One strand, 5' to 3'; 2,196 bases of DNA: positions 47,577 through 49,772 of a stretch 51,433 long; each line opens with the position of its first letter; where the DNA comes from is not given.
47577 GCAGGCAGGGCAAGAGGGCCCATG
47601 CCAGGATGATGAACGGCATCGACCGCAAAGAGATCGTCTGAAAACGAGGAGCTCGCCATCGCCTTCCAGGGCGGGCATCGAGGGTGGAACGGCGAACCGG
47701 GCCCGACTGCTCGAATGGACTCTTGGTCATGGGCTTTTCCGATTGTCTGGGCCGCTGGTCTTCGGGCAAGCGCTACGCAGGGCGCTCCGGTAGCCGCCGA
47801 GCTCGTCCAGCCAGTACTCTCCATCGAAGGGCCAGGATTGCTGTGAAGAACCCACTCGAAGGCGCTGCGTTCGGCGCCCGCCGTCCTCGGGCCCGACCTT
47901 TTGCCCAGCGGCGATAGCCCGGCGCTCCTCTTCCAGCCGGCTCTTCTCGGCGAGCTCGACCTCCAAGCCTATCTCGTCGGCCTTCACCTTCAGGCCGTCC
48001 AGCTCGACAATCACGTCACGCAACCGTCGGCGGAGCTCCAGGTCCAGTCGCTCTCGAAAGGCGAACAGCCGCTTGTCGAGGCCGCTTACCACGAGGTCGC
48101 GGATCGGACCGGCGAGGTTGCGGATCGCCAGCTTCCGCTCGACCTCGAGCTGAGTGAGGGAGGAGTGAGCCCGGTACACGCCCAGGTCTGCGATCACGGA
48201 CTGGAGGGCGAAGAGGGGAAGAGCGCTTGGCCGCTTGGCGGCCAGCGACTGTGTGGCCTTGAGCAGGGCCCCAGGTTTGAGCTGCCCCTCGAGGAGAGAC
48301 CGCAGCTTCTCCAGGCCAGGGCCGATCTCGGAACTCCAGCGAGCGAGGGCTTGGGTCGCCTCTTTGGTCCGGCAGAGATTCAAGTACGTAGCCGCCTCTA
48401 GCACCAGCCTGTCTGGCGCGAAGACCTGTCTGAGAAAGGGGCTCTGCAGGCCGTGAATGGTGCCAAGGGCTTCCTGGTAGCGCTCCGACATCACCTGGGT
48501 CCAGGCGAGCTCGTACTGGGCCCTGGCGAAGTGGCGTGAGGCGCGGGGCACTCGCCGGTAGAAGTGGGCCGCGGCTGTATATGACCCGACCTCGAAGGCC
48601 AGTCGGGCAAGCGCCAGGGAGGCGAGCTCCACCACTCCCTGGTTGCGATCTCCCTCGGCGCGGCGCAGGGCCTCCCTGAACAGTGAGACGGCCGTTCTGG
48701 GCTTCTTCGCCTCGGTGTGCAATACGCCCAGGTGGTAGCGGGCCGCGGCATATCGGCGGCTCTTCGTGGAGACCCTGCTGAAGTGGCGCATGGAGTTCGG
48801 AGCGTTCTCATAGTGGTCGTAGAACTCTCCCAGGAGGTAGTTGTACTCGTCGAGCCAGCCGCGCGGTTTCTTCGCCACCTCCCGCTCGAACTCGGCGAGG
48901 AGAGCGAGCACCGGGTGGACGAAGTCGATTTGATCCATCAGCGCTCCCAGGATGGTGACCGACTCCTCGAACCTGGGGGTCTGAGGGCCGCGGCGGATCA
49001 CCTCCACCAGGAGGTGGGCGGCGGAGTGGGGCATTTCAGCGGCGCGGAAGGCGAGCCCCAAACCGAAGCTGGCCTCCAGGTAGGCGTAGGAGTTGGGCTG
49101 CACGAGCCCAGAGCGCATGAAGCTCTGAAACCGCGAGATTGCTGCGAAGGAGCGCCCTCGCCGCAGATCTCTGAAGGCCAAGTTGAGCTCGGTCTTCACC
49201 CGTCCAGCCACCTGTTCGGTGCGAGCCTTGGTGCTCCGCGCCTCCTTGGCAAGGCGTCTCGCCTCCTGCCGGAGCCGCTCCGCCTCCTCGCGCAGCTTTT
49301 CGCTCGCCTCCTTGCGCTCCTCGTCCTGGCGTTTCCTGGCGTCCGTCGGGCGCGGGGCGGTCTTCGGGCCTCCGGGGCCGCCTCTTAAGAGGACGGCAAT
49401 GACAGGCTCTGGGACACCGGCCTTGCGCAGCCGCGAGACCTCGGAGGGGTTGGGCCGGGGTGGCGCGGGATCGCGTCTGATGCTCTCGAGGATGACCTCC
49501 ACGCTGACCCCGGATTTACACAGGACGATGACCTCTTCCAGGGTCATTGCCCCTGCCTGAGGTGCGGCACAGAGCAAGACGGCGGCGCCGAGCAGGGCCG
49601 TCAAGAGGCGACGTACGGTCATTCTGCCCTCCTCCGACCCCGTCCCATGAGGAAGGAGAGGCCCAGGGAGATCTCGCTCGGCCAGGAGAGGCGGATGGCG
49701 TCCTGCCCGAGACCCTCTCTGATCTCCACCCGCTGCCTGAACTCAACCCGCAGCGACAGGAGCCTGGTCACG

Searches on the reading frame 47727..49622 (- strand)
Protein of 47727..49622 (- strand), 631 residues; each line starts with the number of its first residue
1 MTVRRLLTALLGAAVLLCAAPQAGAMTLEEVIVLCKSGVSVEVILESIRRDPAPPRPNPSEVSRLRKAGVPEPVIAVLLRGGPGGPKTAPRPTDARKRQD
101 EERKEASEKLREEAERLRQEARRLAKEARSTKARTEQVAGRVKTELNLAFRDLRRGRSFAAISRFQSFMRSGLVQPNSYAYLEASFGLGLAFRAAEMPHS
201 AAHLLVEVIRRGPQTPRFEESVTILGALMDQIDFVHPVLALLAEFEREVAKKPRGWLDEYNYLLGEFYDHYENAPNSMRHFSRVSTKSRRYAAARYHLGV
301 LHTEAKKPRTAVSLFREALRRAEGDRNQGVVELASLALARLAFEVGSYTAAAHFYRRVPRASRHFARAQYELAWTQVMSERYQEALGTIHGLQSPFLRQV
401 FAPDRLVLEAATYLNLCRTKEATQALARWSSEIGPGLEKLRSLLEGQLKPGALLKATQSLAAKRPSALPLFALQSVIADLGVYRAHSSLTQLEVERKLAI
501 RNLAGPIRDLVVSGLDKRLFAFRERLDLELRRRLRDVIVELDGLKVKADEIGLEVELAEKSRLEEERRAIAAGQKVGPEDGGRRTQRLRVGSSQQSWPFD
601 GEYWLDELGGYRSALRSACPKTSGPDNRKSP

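Call 51: search_protein_families(library=pfam, proteins=[window:47727-49622:-], max_evalue=0.0001)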
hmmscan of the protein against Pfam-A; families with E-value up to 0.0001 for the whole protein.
window:47727-49622:- (631 aa): 2 families
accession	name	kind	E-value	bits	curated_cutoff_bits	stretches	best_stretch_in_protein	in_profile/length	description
PF13432.12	TPR_16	-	5.3e-07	30.4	32.7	0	336-386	1-51/65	Tetratricopeptide repeat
PF14559.12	TPR_19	-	8.1e-07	29.7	25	0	343-390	2-49/68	Tetratricopeptide repeat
